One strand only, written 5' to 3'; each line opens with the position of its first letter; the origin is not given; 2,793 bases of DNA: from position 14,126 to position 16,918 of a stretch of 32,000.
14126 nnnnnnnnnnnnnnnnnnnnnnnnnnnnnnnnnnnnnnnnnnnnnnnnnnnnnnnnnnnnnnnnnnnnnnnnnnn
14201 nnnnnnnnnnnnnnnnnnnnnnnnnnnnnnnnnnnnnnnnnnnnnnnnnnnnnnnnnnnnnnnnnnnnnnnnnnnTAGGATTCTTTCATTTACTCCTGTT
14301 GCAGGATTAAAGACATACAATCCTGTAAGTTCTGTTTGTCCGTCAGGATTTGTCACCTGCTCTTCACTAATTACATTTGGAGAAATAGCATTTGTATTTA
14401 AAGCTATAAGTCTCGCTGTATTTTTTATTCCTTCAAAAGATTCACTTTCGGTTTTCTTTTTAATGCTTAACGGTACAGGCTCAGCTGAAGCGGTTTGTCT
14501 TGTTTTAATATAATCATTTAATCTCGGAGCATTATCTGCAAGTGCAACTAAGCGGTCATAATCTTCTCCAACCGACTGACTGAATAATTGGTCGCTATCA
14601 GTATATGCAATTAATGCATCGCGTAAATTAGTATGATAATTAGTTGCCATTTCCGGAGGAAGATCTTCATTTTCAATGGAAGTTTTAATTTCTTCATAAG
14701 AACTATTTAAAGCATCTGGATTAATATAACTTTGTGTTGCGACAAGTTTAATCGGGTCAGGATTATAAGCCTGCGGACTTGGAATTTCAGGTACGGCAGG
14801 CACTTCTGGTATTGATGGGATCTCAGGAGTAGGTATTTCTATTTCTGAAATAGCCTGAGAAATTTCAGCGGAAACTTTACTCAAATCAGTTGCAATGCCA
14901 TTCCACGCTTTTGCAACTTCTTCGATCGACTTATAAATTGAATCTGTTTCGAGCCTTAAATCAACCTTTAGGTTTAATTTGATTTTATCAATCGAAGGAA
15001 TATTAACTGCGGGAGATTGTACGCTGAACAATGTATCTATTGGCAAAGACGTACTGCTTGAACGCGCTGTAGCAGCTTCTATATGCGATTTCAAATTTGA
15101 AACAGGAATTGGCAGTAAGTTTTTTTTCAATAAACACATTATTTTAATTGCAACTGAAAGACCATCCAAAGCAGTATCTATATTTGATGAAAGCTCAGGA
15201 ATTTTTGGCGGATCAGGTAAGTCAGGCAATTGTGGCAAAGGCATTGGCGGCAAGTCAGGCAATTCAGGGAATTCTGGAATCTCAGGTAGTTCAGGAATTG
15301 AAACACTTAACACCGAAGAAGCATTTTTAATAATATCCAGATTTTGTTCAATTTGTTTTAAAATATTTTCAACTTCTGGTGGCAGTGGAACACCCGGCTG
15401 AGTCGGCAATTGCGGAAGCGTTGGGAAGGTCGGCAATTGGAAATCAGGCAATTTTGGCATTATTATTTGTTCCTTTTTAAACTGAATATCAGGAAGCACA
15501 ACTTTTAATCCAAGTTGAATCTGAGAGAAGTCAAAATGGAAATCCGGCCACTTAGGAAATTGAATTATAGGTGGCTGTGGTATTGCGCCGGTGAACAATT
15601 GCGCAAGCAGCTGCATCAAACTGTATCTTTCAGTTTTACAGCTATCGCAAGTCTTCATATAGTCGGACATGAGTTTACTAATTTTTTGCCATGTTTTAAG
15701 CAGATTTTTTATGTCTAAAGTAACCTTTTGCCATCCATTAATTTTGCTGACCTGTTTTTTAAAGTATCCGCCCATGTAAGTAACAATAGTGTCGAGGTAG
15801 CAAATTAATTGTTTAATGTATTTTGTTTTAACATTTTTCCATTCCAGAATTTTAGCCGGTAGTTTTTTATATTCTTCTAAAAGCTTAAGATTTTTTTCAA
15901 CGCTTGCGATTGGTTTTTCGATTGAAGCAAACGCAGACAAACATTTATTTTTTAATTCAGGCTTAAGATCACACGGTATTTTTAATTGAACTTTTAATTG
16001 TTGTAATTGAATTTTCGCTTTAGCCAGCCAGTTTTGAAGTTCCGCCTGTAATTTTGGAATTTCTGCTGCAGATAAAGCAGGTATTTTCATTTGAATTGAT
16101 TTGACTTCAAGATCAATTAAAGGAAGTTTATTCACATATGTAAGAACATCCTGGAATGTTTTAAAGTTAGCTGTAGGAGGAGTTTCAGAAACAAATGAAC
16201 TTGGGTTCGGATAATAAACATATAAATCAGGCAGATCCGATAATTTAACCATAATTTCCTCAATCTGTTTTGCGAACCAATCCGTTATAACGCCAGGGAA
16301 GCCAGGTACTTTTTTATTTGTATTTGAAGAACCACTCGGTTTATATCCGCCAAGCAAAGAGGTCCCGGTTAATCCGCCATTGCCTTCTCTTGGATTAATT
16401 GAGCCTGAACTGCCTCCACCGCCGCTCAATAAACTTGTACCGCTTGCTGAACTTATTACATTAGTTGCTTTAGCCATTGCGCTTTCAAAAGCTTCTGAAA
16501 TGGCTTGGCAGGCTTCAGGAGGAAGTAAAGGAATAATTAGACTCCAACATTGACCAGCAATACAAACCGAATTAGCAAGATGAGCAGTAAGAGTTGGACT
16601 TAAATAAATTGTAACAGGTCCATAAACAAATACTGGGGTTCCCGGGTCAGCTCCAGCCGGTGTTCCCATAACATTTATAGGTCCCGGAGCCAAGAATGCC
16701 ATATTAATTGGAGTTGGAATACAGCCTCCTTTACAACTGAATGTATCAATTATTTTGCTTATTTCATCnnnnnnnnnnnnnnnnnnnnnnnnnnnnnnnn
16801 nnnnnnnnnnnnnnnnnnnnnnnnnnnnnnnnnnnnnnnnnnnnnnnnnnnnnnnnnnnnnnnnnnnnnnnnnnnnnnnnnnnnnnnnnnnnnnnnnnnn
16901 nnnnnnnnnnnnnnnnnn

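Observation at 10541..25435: Giant 4,964-aa secreted mosaic surface protein with two wall anchors about 3,100 aa apart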

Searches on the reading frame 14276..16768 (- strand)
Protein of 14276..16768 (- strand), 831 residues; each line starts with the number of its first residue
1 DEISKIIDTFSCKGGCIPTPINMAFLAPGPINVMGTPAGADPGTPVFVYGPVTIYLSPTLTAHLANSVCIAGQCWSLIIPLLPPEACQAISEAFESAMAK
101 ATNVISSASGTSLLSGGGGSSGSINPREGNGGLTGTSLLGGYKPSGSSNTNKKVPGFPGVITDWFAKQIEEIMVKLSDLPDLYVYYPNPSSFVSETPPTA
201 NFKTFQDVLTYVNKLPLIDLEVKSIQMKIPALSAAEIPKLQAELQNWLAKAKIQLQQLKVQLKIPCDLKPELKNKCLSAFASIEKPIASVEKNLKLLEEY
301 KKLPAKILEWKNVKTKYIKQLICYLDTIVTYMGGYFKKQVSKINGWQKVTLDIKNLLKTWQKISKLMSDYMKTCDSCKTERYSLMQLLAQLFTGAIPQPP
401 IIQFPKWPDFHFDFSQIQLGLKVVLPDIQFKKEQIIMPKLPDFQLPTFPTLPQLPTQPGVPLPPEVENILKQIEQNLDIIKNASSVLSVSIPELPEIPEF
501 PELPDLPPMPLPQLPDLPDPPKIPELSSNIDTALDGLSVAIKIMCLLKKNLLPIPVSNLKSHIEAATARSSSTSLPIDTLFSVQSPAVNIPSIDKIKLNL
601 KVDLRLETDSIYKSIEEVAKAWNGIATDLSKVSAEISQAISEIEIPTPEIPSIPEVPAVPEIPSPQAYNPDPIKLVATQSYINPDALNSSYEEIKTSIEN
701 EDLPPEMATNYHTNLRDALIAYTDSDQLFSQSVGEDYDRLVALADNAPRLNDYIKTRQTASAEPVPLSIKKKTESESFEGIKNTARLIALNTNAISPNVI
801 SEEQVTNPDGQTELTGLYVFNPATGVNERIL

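Call 27: search_solved_structures(query=window:14276-16768:-, max_evalue=1)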
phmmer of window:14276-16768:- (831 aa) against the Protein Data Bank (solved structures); distinct sequences matched with E-value up to 1: 2.
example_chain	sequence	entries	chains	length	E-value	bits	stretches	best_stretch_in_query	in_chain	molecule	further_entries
9hlo_B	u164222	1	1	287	0.65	11.3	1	270-318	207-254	Abortive infection protein AbiGII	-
6iva_A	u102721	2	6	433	0.78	11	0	47-95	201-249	Oxaloacetate decarboxylase beta chain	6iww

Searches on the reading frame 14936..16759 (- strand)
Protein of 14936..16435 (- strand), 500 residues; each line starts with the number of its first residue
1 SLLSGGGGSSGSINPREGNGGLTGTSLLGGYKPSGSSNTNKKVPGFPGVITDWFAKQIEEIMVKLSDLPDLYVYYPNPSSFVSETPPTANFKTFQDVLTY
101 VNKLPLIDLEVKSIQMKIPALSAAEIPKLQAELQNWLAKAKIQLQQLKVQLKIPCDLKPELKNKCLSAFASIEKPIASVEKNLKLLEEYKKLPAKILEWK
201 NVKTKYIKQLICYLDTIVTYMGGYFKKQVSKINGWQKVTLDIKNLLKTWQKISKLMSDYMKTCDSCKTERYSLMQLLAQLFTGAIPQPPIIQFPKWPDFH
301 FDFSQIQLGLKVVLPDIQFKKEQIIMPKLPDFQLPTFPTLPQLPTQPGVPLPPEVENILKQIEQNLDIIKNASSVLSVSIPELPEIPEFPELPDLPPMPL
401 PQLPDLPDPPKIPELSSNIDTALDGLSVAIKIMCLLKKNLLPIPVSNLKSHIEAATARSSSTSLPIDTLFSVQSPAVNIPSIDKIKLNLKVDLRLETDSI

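Call 25: search_protein_families(library=pfam, proteins=[window:14936-16435:-], max_evalue=0.5)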
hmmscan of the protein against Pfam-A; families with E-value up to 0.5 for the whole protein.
window:14936-16435:- (500 aa): 3 families
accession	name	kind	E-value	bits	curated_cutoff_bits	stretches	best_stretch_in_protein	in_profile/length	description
PF08890.17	Phage_TAC_5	-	0.031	14.6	27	1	106-199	23-120/135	Phage XkdN-like tail assembly chaperone protein, TAC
PF24781.2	FANCA_helical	-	0.19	12.6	28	0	176-219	5-46/82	FANCA helical domain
PF18363.6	PI_PP_I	-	0.47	11.1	28.5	1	219-273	10-64/94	Phosphoinositide phosphatase insertion domain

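Call 55: predict_structure(alignment_id=A3)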
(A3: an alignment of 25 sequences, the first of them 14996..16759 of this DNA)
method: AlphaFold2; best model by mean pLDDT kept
length: 588 residues; sequences in the alignment: 25
mean_pLDDT: 65.2   pTM: 0.37
mean pLDDT of the five models: 65.2, 64.5, 61.4, 58.5, 56.3
residues with pLDDT >= 90: 0; 70-90: 307; 50-70: 161; < 50: 120
segments of 3 or more residues with pLDDT < 50: 8-16, 94-154, 188-195, 374-385, 391-393, 568-571, 578-588
pLDDT, mean of each block of 10 residues (from residue 1): 48 48 74 62 83 79 83 73 53 44 29 25 24 26 26 52 77 70 55 52 57 61 77 84 87 81 76 81 85 85 79 77 76 84 85 74 64 44 49 62 75 57 76 74 69 64 83 80 63 77 72 81 64 68 66 80 61 50 34
secondary structure, 60 per line:
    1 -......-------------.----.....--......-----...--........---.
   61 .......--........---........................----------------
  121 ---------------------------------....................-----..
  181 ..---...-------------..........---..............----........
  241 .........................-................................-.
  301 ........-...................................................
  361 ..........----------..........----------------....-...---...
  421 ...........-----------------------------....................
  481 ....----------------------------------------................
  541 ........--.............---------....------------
elements in order: H2-7 E26-30 E33-38 E44-46 E49-56 E60-67 E70-77 H81-104 H154-173 E179-182 H202-211 E215-228 H233-265 H267-298 H300-308 H310-370 H381-390 E407-410 E418-431 H461-484 H525-548 H553-563 H573-576
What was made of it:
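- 14276..16768 (-): Central signature region, aa 2890-3720: cysteine-rich beta subdomain, long helices, proline-rich PxLP stretches. No known fold. AF2 pLDDT 65 (call 55).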

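Call 57: fold_search(model_id=the predicted structure, library=pdb)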
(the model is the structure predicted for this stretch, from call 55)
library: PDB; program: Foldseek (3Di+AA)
matches with E <= 10: 87; with E <= 0.001: 0
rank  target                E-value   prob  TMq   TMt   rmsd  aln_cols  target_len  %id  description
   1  8snb_1G               4.9e-01  0.06  0.09  0.15  50.0       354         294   11  atomic model of sea urchin sperm doublet microtubule (48-nm periodicity) (released 2023-06-28)
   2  7p5m_A                7.6e-01  0.08  0.11  0.15  39.2       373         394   11  Cryo-EM structure of human TTYH2 in lipid nanodiscs (released 2021-08-11)
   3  7p54_A                8.6e-01  0.08  0.11  0.15  41.6       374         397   12  Cryo-EM structure of human TTYH2 in GDN (released 2021-08-11)
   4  9cpb_5V               1.0e+00  0.08  0.11  0.21  58.7       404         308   10  Atomic model of bovine Fallopian tube cilia doublet microtubule (48-nm periodicity) (released 2024-10-30)
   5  6k39_B                1.4e+00  0.07  0.06  0.16  14.6       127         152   14  Structural analysis of AIMP2-DX2 and HSP70 interaction (released 2019-10-02)
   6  6pnr_A                1.7e+00  0.09  0.05  0.05  12.6        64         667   11  A GH31 family sulfoquinovosidase from E. rectale in complex with aza-sugar inhibitor IFGSQ (released 2020-07-08)
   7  2l3j_MODEL_1_A        1.9e+00  0.04  0.03  0.08  26.0       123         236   14  The solution structure of the ADAR2 dsRBM-RNA complex reveals a sequence-specific read out of the minor groove (released 2010-10-27)
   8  7rtu_B                2.4e+00  0.02  0.07  0.10  43.8       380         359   13  Cryo-EM structure of a TTYH2 trans-dimer (released 2021-08-25)
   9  6k39_A                2.7e+00  0.04  0.06  0.16  14.5       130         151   14  Structural analysis of AIMP2-DX2 and HSP70 interaction (released 2019-10-02)
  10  3rwr_B                2.8e+00  0.04  0.05  0.15  10.0        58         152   12  Crystal structure of the human XRCC4-XLF complex (released 2011-12-07)
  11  4wpc_B                3.2e+00  0.03  0.10  0.17  58.7       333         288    9  Crystal structure of Rgd1p F-BAR domain in complex with inositol phosphate (released 2014-12-24)
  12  7p5c_A                3.2e+00  0.03  0.10  0.14  53.7       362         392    9  Cryo-EM structure of human TTYH3 in Ca2+ and GDN (released 2021-08-11)
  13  6x04_A                3.4e+00  0.10  0.07  0.11  10.3        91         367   12  Nup133 (aa55-481) from S. cerevisiae bound by VHH-SAN5 (released 2020-12-09)
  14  3mud_A                3.4e+00  0.06  0.05  0.16  10.2        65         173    9  Structure of the Tropomyosin Overlap Complex from Chicken Smooth Muscle (released 2010-06-23)
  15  8qb9_A                3.4e+00  0.04  0.11  0.22  39.8       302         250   11  Helical reconstruction of yeast eisosome protein Pil1 bound to membrane composed of lipid mixture -PIP2/+sterol (DOPC, (released 2024-07-24)
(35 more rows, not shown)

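Call 58: search_protein_representatives(alignment_id=A3)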
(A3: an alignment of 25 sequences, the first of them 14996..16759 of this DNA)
Query: 25 sequences, 582 profile positions. Proteins with E-value up to 0.001 (for the whole library): 557; up to 1e-10: 427; up to 1e-30: 335. The best 150 are listed.
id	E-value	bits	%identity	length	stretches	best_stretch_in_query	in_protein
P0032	8.6e-257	869.6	-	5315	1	2-582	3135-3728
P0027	4.0e-255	864.1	-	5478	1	2-582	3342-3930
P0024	1.5e-245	832.5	-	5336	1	2-582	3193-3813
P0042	3.3e-239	811.5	-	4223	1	3-582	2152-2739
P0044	3.2e-230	781.9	-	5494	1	2-582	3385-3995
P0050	4.8e-230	781.3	-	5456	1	2-579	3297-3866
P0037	2.0e-229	779.3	-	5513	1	1-581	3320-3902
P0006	1.1e-227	773.4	-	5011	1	2-582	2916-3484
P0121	3.6e-227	771.8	-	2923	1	3-581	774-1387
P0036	8.0e-226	767.3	-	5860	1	2-581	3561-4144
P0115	6.3e-225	764.4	-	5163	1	1-582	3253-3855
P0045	1.2e-221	753.6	-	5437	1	1-582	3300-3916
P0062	2.2e-219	746.0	-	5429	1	1-582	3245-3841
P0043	3.4e-217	738.8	-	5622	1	1-582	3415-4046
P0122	1.1e-216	737.2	-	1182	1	1-582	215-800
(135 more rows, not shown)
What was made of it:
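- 14276..16768 (-): The profile finds 557 clusters, nearly all of the listed hits giant proteins with the domain mid-protein (call 58).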

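Call 63: find_related_loci(query=A3, collection=genome_contigs, flank=10000)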
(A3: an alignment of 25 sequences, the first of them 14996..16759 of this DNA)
Query A3 (588 aa) in genome_contigs; peptide patterns used: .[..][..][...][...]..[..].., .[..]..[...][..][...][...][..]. (x = any residue, [..] = any of these).
186 stretches matched a pattern; 149 encode a relative of the query (tblastn E <= 1e-3); the best 80 are kept; 80 distinct loci.
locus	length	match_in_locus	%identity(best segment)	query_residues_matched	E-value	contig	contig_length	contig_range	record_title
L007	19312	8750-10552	76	1-588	0e+0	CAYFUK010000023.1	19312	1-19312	MAG TPA_asm: uncultured Candidatus Peribacteria bacterium isolate ERP107533_co1_54 genome assembly, contig: NODE_2035_le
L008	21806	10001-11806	64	1-588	0e+0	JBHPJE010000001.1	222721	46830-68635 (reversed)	Patescibacteria group bacterium isolate SAG AM-312-L06 AM-312-L06_NODE_1, whole genome shotgun sequence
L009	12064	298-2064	66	3-588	0e+0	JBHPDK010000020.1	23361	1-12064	Patescibacteria group bacterium isolate SAG AM-311-A13 NODE_20_length_23361_cov_31.427272, whole genome shotgun sequence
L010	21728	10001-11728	52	1-588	0e+0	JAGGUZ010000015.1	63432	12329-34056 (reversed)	MAG: bacterium isolate AUK087 PB_MBMC_041_c_000000000027, whole genome shotgun sequence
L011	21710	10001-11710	51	1-588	4e-177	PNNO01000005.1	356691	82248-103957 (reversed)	MAG: bacterium isolate SW.3.65 SW_1000002_356691, whole genome shotgun sequence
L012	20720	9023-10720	48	1-588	3e-173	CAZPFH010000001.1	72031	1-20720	MAG TPA_asm: uncultured Candidatus Peribacteria bacterium isolate SRP332253_co1_95 genome assembly, contig: NODE_335_len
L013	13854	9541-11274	48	3-588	1e-165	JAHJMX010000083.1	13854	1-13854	MAG: Patescibacteria group bacterium isolate Old_saline.mb.71 Old_saline.mb.71_k141_803528, whole genome shotgun sequenc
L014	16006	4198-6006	47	1-588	2e-153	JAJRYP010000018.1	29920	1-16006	MAG: Patescibacteria group bacterium isolate Dive96_bin3.358 k141_678467, whole genome shotgun sequence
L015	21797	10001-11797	48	2-588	1e-156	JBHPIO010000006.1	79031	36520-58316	Patescibacteria group bacterium isolate SAG AM-312-G21 AM-312-G21_NODE_6, whole genome shotgun sequence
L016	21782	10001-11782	50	2-588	0e+0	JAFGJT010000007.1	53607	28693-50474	MAG: Candidatus Peregrinibacteria bacterium isolate Zod_Metabat.293 k87_4102943, whole genome shotgun sequence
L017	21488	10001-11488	40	4-459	3e-120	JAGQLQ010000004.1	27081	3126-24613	MAG: Candidatus Peregrinibacteria bacterium isolate HKST-UBA20 2015-01-06_1_(paired)_contig_15180, whole genome shotgun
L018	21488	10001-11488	40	4-459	2e-119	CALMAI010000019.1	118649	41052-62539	MAG TPA_asm: uncultured Candidatus Peregrinibacteria bacterium isolate SRR2107183_bin.16_CONCOCT_v1.1_MAG genome assembl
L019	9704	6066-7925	37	4-586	2e-118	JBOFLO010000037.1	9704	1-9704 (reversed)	MAG: Candidatus Altimarinota bacterium isolate WFFMC_MAG_338 k139_33253_flag=1_multi=7.0000_len=9704, whole genome shotg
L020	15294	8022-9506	41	4-452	1e-115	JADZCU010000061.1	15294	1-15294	MAG: Candidatus Peregrinibacteria bacterium isolate SJ737 c_000001058282, whole genome shotgun sequence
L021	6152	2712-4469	37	3-581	4e-115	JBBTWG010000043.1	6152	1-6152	MAG: Patescibacteria group bacterium isolate H41-bin255_1 H41_bin255_1_000000000043, whole genome shotgun sequence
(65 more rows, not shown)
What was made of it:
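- Distribution: call 58 (557 clusters; 335 at E <= 1e-30) and call 63 (149 relatives in species genomes, one locus each, including three complete 1.3-1.5 Mb chromosomes).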

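Call 80: search_solved_structures(query=A3, max_evalue=1)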
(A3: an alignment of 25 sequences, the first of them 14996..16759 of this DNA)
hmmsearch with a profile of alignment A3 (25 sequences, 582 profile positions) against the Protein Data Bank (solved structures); distinct sequences matched with E-value up to 1: 10.
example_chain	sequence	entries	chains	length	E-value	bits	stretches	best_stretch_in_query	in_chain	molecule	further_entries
9mye_A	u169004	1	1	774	0.046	15.3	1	178-339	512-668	DNA polymerase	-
7b06_A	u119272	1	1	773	0.051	15.1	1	178-339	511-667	DNA polymerase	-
5ujc_A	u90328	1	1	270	0.15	13.5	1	269-331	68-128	MMACHC-like protein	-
2lch_A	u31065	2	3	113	0.23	12.9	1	295-381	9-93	Protein OR38 | computationally designed four-helix bundle protein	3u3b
9nze_A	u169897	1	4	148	0.34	12.4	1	261-330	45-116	De novo designed protein, EPIC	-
28op_K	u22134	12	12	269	0.51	11.8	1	257-370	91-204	Centromere protein K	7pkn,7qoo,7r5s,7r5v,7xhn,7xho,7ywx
9ti5_C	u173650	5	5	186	0.73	11.3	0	249-324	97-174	Ribosome-recycling factor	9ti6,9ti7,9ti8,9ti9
9d58_A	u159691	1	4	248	0.79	11.2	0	178-253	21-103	Dystrophin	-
1dxx_A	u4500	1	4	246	0.8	11.2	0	178-253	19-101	DYSTROPHIN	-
2irp_A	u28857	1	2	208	0.95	10.9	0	201-278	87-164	Putative aldolase class 2 protein aq_1979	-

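Call 90: fold_search(model_id=the predicted structure, library=viral)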
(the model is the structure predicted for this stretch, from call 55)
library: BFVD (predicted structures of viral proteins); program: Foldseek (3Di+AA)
matches with E <= 10: 214; with E <= 0.001: 0
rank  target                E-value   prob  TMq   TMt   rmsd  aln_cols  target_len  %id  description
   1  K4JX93                9.7e-02  0.09  0.10  0.14  53.7       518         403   12  Uncharacterized protein [Abalone herpesvirus (isolate Abalone/Australia/Victoria/2009)]
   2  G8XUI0                2.4e-01  0.05  0.08  0.09  62.0       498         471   11  Regulatory protein IE1 [Aotine betaherpesvirus 1]
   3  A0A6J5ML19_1          2.6e-01  0.16  0.11  0.05  60.2       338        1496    9  Helicase, C-terminal [uncultured Caudovirales phage]
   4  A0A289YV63            2.6e-01  0.11  0.07  0.11  39.0       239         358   13  Uncharacterized protein [Serratia phage vB_SmaM_ 2050HW]
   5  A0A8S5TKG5            3.0e-01  0.91  0.06  0.66   2.7        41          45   12  Uncharacterized protein [Podoviridae sp. ctz6O13]
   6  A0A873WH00            3.0e-01  0.15  0.06  0.13  17.7       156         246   13  Uncharacterized protein [Klebsiella phage Miami]
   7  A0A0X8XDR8            4.5e-01  0.06  0.05  0.11  21.5       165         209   13  (no name in the UniProt tables at hand)
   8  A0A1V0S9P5            4.8e-01  0.47  0.06  0.28  13.1        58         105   14  Uncharacterized protein [Catovirus CTV1]
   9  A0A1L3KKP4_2          6.3e-01  0.12  0.05  0.03  19.3       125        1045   12  (no name in the UniProt tables at hand)
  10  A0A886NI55            7.1e-01  0.54  0.06  0.27  15.2        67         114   15  (no name in the UniProt tables at hand)
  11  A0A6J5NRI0            7.5e-01  0.33  0.05  0.32  13.6        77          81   22  Uncharacterized protein [uncultured Caudovirales phage]
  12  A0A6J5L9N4            7.5e-01  0.12  0.11  0.14  39.3       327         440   11  BaeS Signal transduction histidine kinase [uncultured Caudovirales phage]
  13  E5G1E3                7.5e-01  0.11  0.06  0.18  37.9       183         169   10  p32 protein (Fragment) [African swine fever virus]
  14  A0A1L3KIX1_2          7.5e-01  0.07  0.13  0.06  63.9       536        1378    9  (no name in the UniProt tables at hand)
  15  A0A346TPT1            8.0e-01  0.72  0.06  0.48   2.3        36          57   19  ORF145 [Mythimna unipuncta nucleopolyhedrovirus]
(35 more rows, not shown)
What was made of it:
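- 14276..16768 (-): Foldseek against PDB and BFVD found nothing (calls 57, 90).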
